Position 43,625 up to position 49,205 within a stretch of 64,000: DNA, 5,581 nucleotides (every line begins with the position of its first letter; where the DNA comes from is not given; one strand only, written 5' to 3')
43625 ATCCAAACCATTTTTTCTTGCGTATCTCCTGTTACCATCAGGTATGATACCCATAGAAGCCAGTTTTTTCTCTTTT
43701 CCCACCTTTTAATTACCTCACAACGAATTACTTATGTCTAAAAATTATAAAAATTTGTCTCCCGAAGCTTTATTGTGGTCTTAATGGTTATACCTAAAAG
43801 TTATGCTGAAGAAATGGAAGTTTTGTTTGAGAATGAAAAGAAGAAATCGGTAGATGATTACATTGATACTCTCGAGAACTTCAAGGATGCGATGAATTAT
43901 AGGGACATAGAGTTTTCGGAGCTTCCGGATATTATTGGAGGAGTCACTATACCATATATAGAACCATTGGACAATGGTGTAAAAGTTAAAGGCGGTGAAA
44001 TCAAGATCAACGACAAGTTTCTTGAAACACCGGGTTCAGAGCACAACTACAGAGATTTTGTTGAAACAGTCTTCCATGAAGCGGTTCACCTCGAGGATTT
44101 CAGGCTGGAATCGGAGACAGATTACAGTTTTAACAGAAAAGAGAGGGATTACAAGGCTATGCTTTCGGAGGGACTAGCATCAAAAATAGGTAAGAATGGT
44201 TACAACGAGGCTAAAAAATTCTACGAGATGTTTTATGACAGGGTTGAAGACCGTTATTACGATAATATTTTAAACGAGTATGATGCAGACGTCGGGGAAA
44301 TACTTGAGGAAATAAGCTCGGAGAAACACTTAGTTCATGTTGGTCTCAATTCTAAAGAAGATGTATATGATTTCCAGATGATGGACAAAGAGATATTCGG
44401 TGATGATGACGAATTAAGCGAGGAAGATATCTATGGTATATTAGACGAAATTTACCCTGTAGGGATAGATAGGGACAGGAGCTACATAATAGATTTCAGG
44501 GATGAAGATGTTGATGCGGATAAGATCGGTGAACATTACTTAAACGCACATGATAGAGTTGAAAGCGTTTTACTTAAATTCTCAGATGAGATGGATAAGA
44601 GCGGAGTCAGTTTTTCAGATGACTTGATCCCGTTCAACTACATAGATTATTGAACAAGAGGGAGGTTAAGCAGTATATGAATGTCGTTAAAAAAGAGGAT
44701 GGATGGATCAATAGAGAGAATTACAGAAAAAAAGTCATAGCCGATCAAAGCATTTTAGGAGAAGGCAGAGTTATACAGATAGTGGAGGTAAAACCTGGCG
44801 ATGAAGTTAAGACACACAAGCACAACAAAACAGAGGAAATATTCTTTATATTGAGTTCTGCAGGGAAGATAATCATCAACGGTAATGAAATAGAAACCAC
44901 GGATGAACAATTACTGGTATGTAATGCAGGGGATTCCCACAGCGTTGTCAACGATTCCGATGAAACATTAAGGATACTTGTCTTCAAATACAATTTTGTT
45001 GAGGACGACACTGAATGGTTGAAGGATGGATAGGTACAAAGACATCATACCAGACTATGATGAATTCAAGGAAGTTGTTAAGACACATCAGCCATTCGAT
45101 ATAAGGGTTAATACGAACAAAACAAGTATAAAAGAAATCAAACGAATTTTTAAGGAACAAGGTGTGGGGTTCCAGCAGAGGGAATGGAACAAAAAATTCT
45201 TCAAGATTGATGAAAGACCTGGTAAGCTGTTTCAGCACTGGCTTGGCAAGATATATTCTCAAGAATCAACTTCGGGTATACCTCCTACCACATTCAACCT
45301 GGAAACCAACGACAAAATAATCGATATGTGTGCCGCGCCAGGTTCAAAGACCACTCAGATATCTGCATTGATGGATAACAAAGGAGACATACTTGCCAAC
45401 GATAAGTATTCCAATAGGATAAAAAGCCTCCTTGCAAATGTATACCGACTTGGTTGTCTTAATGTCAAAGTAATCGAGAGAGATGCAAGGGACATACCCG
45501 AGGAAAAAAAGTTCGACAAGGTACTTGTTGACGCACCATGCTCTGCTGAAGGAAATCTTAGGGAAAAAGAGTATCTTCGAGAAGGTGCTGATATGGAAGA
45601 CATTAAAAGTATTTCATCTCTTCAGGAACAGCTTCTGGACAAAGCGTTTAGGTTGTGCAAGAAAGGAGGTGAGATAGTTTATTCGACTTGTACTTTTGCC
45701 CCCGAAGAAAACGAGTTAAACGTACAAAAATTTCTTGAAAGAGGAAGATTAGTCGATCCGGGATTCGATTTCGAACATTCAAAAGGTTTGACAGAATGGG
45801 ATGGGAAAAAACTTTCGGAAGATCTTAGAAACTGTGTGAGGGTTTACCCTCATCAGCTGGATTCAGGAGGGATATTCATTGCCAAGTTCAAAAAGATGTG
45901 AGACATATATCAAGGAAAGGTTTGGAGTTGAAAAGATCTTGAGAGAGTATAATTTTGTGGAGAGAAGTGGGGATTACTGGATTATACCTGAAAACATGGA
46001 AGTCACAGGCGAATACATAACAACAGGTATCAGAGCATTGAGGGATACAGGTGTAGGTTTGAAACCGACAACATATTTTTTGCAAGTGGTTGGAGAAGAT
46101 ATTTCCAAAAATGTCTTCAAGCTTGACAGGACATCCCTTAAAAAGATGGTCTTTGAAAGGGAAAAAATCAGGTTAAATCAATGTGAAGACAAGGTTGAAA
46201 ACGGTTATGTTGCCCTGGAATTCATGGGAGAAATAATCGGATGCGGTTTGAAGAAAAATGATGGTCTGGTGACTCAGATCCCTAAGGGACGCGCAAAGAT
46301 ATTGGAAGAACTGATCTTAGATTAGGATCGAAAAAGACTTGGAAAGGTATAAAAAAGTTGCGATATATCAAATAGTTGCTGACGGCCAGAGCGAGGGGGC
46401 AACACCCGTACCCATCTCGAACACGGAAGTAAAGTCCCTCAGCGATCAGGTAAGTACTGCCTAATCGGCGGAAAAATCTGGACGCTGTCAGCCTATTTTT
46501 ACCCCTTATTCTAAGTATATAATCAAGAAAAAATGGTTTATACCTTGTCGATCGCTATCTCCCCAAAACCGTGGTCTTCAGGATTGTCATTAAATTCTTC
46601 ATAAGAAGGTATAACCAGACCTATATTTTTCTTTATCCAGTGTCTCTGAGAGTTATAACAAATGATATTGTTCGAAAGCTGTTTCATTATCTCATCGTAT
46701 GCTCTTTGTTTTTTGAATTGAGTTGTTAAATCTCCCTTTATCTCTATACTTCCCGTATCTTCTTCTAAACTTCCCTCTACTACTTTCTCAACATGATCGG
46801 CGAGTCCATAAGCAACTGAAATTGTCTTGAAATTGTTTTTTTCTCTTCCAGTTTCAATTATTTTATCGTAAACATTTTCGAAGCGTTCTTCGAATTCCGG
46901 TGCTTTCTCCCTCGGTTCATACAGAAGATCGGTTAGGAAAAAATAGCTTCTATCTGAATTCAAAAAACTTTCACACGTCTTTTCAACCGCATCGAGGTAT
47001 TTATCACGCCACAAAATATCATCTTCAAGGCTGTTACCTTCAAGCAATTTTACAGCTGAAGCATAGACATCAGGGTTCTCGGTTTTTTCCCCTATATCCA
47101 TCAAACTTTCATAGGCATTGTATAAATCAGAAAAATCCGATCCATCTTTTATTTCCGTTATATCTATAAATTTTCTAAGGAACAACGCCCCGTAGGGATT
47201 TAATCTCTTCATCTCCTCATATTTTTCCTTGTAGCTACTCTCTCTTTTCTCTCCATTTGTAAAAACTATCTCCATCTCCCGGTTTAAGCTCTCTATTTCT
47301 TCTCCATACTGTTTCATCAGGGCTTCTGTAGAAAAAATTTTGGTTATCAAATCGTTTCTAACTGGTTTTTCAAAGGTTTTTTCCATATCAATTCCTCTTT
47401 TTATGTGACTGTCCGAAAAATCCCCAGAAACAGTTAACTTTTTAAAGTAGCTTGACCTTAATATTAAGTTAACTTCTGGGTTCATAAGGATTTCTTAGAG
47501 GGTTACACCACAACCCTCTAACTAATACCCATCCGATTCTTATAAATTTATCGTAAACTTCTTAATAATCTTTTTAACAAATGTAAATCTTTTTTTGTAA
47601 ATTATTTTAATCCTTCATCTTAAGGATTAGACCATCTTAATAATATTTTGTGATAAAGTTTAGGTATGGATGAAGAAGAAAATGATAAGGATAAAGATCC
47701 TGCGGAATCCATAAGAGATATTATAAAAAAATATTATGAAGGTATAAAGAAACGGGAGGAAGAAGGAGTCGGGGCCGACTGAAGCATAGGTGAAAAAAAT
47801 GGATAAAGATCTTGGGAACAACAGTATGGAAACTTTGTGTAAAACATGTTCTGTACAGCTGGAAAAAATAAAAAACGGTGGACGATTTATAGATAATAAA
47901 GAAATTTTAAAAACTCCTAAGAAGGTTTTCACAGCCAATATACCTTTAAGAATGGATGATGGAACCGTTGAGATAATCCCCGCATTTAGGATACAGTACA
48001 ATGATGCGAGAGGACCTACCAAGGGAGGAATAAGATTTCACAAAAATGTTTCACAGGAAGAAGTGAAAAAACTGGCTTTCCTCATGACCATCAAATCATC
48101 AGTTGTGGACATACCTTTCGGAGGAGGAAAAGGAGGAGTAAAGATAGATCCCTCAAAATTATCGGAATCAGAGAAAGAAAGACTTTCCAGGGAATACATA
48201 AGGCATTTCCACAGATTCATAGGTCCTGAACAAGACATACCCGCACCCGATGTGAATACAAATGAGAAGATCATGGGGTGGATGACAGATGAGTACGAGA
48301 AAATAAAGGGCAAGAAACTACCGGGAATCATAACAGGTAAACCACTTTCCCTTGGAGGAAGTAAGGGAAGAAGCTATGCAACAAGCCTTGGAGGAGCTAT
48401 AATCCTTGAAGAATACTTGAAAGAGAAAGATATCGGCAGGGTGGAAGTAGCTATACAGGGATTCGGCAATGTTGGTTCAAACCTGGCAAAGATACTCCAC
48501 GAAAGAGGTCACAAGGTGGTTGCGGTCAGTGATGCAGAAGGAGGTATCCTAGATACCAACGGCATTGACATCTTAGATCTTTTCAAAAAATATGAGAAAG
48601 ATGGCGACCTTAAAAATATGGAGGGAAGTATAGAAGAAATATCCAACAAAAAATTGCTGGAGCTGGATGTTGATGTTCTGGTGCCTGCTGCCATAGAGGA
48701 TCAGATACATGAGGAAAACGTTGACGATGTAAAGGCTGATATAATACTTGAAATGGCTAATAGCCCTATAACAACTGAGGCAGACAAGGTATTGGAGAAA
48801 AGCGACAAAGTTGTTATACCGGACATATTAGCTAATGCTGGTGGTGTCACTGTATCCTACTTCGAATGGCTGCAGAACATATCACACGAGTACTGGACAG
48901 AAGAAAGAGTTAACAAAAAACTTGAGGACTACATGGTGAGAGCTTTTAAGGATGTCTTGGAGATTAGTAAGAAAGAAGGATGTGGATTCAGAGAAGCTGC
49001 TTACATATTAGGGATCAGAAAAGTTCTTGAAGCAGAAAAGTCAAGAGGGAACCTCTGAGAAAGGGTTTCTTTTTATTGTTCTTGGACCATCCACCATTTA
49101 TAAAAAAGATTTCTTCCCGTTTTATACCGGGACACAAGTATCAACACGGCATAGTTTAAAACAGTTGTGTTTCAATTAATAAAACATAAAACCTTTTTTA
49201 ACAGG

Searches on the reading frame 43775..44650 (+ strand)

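Call 20: search_protein_families(library=pfam, proteins=[window:43775-44650:+], max_evalue=0.01)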
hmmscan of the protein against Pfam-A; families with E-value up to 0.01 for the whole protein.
window:43775-44650:+ (292 aa): 0 families

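Call 86: search_protein_families(library=pfam, proteins=[window:43775-44650:+], max_evalue=0.1)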
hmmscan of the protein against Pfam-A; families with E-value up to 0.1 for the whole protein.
window:43775-44650:+ (292 aa): 1 family
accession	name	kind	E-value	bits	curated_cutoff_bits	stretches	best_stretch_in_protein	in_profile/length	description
PF00287.24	Na_K-ATPase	-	0.091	12.3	23.3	0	3-41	76-115/284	Sodium / potassium ATPase beta chain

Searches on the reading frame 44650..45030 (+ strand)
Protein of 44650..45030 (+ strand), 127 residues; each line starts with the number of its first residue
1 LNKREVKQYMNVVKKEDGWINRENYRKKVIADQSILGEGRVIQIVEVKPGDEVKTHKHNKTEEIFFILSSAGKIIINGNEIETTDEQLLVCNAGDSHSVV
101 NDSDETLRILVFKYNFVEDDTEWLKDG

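Call 108: search_protein_families(library=pfam, proteins=[window:44650-45030:+], max_evalue=0.01)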
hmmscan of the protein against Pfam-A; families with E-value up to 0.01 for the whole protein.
window:44650-45030:+ (127 aa): 4 families
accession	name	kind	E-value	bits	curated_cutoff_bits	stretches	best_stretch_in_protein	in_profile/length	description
PF07883.17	Cupin_2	-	9.7e-13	48.1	27.2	1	44-111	2-68/70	Cupin domain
PF01050.24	MannoseP_isomer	-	0.00021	21.9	23.6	1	39-120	27-110/116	Mannose-6-phosphate isomerase C-terminal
PF05726.19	Pirin_C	-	0.0021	18.8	27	1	46-112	5-67/103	Pirin C-terminal cupin domain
PF12973.13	Cupin_7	-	0.0057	16.9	27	1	38-67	31-60/105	ChrR Cupin-like domain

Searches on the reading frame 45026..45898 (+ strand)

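Call 20: search_protein_families(library=pfam, proteins=[window:45026-45898:+], max_evalue=0.01)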
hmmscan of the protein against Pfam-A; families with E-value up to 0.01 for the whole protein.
window:45026-45898:+ (291 aa): 9 families
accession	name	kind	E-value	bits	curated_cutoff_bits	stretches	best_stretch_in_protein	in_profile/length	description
PF01189.24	Methyltr_RsmB-F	-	4e-53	180.5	27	1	89-289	3-199/199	16S rRNA methyltransferase RsmB/F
PF13847.12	Methyltransf_31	-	6.7e-08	32.8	27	1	94-227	3-114/145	Methyltransferase domain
PF17125.10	Methyltr_RsmF_N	-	5.4e-07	30.4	34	1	6-80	11-85/86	N-terminal domain of 16S rRNA methyltransferase RsmF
PF01728.25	FtsJ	-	1.7e-06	28.5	24.1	1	90-230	16-148/181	FtsJ-like methyltransferase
PF02475.24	TRM5-TYW2_MTfase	-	4.5e-05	23.9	28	1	91-179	33-121/164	TRM5/TYW2 methyltransferase domain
PF13649.12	Methyltransf_25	-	0.001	20.2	27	0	98-168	1-70/97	Methyltransferase domain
PF22458.1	RsmF-B_ferredox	-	0.002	18.7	27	1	16-58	22-64/74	Methyltr_RsmF/B-like, ferredoxin-like domain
PF01209.24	Ubie_methyltran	-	0.0035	17.2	20.1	0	93-166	46-120/233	ubiE/COQ5 methyltransferase family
PF04382.18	SAB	-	0.0069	16.9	27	0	32-57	16-42/50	SAB domain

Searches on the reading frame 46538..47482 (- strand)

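Call 20: search_protein_families(library=pfam, proteins=[window:46538-47482:-], max_evalue=0.01)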
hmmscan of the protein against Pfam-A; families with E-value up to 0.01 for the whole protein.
window:46538-47482:- (314 aa): 0 families

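Call 86: search_protein_families(library=pfam, proteins=[window:46538-47482:-], max_evalue=0.1)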
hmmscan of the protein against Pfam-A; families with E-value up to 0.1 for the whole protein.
window:46538-47482:- (314 aa): 1 family
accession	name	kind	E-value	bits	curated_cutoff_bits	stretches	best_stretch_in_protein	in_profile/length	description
PF09261.16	Alpha-mann_mid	-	0.041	14.4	31.1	0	47-93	4-48/96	Alpha mannosidase middle domain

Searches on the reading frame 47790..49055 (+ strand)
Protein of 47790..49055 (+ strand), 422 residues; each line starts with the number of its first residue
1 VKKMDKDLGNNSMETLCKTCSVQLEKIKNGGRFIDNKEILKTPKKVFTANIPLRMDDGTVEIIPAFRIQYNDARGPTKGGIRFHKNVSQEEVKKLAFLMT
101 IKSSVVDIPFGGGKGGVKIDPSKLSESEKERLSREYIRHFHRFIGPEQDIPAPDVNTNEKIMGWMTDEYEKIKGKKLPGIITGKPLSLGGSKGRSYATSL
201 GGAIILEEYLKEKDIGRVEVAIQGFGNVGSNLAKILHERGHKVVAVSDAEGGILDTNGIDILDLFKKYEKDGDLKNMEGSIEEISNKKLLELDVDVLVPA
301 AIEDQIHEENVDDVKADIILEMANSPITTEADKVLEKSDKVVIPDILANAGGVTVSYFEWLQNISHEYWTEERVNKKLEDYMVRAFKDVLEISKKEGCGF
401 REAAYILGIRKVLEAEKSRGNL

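Call 20: search_protein_families(library=pfam, proteins=[window:47790-49055:+], max_evalue=0.01)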
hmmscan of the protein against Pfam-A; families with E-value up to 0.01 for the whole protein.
window:47790-49055:+ (422 aa): 3 families
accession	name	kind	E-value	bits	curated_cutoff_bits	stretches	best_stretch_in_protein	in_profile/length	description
PF00208.27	ELFV_dehydrog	-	1e-77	261.5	23.4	1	189-420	1-241/241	Glutamate/Leucine/Phenylalanine/Valine dehydrogenase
PF02812.23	ELFV_dehydrog_N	-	3.9e-54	182.3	25.3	1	43-171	1-129/129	Glu/Leu/Phe/Val dehydrogenase, dimerisation domain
PF02826.25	2-Hacid_dh_C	-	0.0065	16.3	25.1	0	210-248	29-67/178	D-isomer specific 2-hydroxyacid dehydrogenase, NAD binding domain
